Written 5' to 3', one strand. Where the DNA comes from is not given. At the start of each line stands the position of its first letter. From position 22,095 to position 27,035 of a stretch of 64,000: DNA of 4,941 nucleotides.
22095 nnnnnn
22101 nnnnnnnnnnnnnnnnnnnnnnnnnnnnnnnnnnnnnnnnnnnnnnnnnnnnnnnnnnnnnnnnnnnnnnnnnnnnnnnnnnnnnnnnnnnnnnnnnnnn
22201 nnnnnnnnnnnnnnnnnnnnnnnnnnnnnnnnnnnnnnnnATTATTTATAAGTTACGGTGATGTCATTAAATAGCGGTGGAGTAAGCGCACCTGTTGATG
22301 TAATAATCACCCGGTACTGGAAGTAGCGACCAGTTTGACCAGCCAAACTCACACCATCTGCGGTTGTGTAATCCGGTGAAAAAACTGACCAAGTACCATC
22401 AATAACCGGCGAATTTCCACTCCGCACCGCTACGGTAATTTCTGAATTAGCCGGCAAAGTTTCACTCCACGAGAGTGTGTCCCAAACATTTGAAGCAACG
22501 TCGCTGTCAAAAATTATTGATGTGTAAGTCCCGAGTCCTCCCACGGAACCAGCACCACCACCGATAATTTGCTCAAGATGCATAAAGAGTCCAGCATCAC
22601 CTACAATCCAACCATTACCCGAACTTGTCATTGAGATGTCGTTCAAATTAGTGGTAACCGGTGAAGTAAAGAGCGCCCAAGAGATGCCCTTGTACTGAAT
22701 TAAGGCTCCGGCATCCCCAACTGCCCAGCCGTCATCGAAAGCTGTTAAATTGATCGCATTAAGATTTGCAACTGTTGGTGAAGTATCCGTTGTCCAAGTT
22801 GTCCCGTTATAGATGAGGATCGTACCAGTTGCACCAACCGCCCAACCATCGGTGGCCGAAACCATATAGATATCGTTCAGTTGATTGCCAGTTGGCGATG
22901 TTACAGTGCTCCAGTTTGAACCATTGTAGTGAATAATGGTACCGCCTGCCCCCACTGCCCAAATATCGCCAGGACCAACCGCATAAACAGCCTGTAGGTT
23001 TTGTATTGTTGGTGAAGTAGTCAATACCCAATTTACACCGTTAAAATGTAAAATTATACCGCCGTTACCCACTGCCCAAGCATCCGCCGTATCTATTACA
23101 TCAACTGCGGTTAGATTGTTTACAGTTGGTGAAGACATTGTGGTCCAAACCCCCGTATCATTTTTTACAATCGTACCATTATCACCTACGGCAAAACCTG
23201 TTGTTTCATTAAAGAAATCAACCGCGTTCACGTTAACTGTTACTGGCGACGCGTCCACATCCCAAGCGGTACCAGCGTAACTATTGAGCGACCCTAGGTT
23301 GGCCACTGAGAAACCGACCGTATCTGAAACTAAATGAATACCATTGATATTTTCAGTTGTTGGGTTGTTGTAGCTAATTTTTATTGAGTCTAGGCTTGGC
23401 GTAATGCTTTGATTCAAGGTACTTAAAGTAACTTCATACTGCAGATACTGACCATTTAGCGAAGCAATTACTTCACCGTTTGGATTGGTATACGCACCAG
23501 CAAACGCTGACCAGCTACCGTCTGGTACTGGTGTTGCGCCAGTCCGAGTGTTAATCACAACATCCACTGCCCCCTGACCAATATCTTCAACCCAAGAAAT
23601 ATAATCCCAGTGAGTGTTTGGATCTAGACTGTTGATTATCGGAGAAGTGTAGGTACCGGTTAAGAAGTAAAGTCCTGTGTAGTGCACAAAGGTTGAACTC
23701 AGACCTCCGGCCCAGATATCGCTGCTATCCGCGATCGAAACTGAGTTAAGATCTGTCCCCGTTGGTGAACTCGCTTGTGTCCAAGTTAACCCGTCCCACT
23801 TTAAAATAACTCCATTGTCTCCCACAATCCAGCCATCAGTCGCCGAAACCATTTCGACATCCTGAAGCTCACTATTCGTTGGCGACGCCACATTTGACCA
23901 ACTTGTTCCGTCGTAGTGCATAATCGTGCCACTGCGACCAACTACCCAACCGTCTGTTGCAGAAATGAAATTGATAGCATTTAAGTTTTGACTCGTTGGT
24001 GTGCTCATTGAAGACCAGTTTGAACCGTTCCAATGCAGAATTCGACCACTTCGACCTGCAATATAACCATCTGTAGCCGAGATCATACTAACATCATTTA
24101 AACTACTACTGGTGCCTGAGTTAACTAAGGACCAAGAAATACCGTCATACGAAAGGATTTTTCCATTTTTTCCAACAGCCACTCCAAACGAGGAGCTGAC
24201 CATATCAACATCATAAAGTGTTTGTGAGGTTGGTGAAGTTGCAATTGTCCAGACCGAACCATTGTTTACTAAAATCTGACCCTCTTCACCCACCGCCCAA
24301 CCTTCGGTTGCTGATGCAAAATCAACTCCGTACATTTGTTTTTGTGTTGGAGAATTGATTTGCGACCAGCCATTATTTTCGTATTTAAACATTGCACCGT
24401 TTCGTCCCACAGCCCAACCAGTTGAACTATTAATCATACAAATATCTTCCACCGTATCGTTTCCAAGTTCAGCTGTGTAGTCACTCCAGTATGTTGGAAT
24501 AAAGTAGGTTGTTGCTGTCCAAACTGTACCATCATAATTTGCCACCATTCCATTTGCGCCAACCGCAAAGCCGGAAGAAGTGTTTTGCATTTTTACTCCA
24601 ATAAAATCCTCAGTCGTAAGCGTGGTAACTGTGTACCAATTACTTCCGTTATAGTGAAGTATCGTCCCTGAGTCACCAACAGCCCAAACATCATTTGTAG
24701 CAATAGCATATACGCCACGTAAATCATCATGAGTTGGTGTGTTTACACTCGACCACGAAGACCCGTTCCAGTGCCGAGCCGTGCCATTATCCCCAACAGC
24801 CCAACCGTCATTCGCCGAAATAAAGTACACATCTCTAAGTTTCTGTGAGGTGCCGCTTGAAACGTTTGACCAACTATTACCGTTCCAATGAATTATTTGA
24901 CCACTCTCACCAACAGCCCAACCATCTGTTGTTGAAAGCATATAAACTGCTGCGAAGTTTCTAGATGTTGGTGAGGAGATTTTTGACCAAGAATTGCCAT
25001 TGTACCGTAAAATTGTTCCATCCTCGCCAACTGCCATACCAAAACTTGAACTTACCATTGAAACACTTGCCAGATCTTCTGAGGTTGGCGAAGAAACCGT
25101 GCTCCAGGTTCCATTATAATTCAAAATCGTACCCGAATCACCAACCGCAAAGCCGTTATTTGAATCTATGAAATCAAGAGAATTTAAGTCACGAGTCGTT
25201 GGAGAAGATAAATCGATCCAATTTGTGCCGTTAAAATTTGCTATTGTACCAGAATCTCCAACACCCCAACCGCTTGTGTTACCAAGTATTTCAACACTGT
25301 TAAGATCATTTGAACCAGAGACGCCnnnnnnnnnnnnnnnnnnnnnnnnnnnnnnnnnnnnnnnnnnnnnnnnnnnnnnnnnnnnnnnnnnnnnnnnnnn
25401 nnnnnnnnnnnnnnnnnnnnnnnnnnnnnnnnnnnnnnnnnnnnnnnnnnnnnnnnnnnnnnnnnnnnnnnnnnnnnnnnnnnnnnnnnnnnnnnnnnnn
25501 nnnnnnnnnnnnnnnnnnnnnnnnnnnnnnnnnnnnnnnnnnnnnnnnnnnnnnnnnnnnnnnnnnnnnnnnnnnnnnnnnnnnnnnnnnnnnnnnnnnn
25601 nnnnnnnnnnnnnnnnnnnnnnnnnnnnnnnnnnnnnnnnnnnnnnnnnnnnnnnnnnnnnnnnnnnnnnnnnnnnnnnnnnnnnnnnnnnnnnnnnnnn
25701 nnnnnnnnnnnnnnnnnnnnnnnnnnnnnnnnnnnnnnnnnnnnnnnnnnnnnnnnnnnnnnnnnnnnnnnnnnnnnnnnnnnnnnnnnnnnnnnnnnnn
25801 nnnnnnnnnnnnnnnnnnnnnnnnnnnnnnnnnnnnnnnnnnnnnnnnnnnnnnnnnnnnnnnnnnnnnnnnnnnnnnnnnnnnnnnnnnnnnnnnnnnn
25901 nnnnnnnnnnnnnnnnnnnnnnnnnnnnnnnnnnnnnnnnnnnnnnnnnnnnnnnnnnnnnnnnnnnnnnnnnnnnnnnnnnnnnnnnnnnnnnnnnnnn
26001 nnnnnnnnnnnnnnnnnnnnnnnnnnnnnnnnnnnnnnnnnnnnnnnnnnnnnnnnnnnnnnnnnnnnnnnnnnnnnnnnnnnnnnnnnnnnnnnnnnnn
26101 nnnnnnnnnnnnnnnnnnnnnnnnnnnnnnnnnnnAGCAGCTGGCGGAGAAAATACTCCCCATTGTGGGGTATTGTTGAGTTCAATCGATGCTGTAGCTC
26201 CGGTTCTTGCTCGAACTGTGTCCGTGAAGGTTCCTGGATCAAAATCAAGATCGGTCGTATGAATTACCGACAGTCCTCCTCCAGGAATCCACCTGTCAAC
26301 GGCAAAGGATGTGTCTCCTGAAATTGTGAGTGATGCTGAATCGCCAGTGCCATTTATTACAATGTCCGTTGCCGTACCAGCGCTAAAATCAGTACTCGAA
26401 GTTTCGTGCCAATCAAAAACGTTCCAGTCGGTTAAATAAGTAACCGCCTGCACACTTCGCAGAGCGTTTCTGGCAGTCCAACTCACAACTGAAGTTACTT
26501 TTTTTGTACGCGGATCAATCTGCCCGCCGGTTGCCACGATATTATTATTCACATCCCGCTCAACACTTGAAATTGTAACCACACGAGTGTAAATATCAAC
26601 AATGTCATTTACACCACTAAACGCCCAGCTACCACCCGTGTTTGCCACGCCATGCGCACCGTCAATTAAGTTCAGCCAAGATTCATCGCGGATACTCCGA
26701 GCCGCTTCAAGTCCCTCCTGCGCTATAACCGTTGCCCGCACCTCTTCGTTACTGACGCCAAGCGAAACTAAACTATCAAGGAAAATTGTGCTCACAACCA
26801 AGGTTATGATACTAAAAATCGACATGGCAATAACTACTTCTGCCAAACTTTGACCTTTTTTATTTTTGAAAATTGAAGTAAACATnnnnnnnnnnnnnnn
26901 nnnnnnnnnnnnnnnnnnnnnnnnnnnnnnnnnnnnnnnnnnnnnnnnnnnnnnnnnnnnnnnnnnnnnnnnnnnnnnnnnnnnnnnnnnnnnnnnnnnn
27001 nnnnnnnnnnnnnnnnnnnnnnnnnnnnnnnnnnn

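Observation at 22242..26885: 1547-aa prepilin-fused multi-beta-propeller protein embedded in the type IV pilus operon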

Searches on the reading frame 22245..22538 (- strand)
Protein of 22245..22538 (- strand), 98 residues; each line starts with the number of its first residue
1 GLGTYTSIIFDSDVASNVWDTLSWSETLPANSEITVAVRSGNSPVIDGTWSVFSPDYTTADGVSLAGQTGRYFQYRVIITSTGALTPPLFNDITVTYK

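Call 33: search_protein_families(library=pfam, alignment_id=A2, max_evalue=1)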
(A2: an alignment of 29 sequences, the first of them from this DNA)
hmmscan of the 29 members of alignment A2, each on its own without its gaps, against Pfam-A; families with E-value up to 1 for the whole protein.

A. member 1, seq(98 aa): 0 families

B. families by the number of members that match (of 29 scanned): 10 families
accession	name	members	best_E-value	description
PF20578.4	aBig_2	2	0.044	Atrophied bacterial Ig domain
PF15028.12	PTCRA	1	0.013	Pre-T-cell antigen receptor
PF16402.11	DUF5010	1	0.014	Domain of unknown function (DUF5010)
PF13927.12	Ig_3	1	0.03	Immunoglobulin domain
PF11088.13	RL11D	1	0.032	Glycoprotein encoding membrane proteins RL5A and RL6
PF22671.1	Gp18_domIII_N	1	0.056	Tail sheath protein Gp18 domain III N-terminal region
PF07679.22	I-set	1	0.06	Immunoglobulin I-set domain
PF17971.7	LIFR_D2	1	0.065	Leukemia inhibitory factor receptor D2 domain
PF25652.1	Ourmia_CP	1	0.17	Ourmia virus capsid protein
PF11465.14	Receptor_2B4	1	0.21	Natural killer cell receptor 2B4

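Call 40: predict_structure(alignment_id=A2)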
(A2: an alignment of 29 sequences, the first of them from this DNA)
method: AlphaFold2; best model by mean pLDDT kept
length: 98 residues; sequences in the alignment: 29
mean_pLDDT: 95.4   pTM: 0.85
mean pLDDT of the five models: 95.4, 94.6, 93.8, 93.8, 93.2
residues with pLDDT >= 90: 89; 70-90: 9; 50-70: 0; < 50: 0
segments of 3 or more residues with pLDDT < 50: none
pLDDT, mean of each block of 10 residues (from residue 1): 94 93 97 97 96 97 93 98 93 94
secondary structure, 60 per line:
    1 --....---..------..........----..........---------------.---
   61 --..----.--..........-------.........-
elements in order: E3-6 E18-27 E32-41 E72-81 E89-97

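Call 76: find_homologous_proteins(query=A2, max_evalue=0.00001)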
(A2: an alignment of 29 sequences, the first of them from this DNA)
Query A2 (29 sequences) (98 aa, profile of the alignment): 7 proteins with E <= 0.00001 among 533 candidates.
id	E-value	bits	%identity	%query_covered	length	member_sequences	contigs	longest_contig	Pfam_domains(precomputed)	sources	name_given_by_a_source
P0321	6.4e-25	105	35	98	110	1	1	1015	-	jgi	jgi:hypothetical protein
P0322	4.3e-21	93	31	98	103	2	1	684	-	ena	-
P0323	1.4e-20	91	40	85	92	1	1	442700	-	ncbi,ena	-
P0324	9.7e-14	69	31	85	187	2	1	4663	-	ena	-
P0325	1.9e-13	68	32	98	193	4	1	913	-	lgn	-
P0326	5.9e-8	51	22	78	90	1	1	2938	-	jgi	-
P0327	4.3e-6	45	50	29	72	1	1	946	-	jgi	jgi:hypothetical protein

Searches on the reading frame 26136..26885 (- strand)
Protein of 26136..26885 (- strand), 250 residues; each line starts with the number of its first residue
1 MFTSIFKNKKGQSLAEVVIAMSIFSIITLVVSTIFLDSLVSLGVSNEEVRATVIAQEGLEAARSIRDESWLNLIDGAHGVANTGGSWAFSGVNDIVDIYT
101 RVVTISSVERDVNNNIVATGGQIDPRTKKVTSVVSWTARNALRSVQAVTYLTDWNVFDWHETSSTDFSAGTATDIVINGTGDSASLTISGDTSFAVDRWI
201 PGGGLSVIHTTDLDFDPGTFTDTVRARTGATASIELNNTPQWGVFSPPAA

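Call 52: predict_structure(alignment_id=A3)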
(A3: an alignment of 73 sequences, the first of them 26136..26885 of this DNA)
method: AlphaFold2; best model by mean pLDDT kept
length: 250 residues; sequences in the alignment: 73
mean_pLDDT: 79.3   pTM: 0.61
mean pLDDT of the five models: 79.3, 78.7, 77.7, 77.7, 76.9
residues with pLDDT >= 90: 140; 70-90: 17; 50-70: 58; < 50: 35
segments of 3 or more residues with pLDDT < 50: 194-199, 203-207, 221-223, 225-229, 234-236, 244-250
pLDDT, mean of each block of 10 residues (from residue 1): 59 89 98 97 97 98 96 98 97 98 98 96 96 97 98 73 60 71 69 50 47 55 46 49 48
secondary structure, 60 per line:
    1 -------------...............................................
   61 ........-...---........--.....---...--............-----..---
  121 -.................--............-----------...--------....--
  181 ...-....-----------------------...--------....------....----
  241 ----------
elements in order: H14-68 E76-83 E86-90 E94-96 E99-110 E122-138 E141-152 E175-178 E185-188 E223-226 E233-236

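Call 57: fold_search(model_id=the predicted structure, library=pdb)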
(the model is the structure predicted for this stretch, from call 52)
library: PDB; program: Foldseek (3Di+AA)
matches with E <= 10: 615; with E <= 0.001: 0
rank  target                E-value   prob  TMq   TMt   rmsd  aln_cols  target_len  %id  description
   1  4l8h_A                1.3e-01  0.38  0.14  0.25   8.7        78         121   15  Bacteriophage Qbeta coat protein in complex with RNA operator hairpin (released 2013-10-02)
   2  5bsz                  2.5e-01  0.41  0.14  0.15   5.7        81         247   15  X-ray structure of the sugar N-methyltransferase KedS8 from Streptoalloteichus sp ATCC 53650 (released 2015-07-29)
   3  4l8h_B                3.0e-01  0.14  0.14  0.23   7.3        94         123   13  Bacteriophage Qbeta coat protein in complex with RNA operator hairpin (released 2013-10-02)
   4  6yft_AA               3.5e-01  0.14  0.14  0.26  10.0        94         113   11  Virus-like particle of Wenzhou levi-like virus 1 (released 2020-09-02)
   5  7hi8                  3.5e-01  0.13  0.11  0.15  15.3       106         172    9  PanDDA analysis group deposition -- Crystal Structure of ground state model of human Brachyury (released 2024-10-16)
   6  3k4a_A                3.5e-01  0.10  0.09  0.04  19.8       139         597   11  Crystal structure of selenomethionine substituted E. coli beta-glucuronidase (released 2010-11-17)
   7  6tqk_A                3.5e-01  0.05  0.11  0.10  22.0       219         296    8  Cryo-EM of native human uromodulin (UMOD)/Tamm-Horsfall protein (THP) filament. (released 2020-11-04)
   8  6yfc_AB               3.7e-01  0.13  0.13  0.22   8.4        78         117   13  Virus-like particle of bacteriophage AVE019 (released 2020-09-02)
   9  3hn3_E                4.2e-01  0.16  0.11  0.06  18.2       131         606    9  Human beta-glucuronidase at 1.7 A resolution (released 2009-12-01)
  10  3hn3_B                4.2e-01  0.15  0.11  0.06  18.6       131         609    8  Human beta-glucuronidase at 1.7 A resolution (released 2009-12-01)
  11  3hn3_A                4.4e-01  0.15  0.12  0.06  13.6       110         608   12  Human beta-glucuronidase at 1.7 A resolution (released 2009-12-01)
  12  2cov_D                4.4e-01  0.08  0.11  0.21  14.7        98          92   12  Crystal structure of CBM31 from beta-1,3-xylanase (released 2005-09-13)
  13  6yfp_AA               4.4e-01  0.08  0.12  0.16  13.3       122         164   15  Virus-like particle of bacteriophage GQ-112 (released 2020-09-02)
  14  6tql_A                4.4e-01  0.04  0.11  0.10  21.9       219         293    6  Cryo-EM of elastase-treated human uromodulin (UMOD)/Tamm-Horsfall protein (THP) filament (released 2020-11-04)
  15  5mn2_D                4.7e-01  0.51  0.18  0.45  10.9       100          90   14  Cocrystal structure of Fc gamma receptor IIIa interacting with Affimer G3, a specific binding protein which blocks IgG (released 2017-12-13)
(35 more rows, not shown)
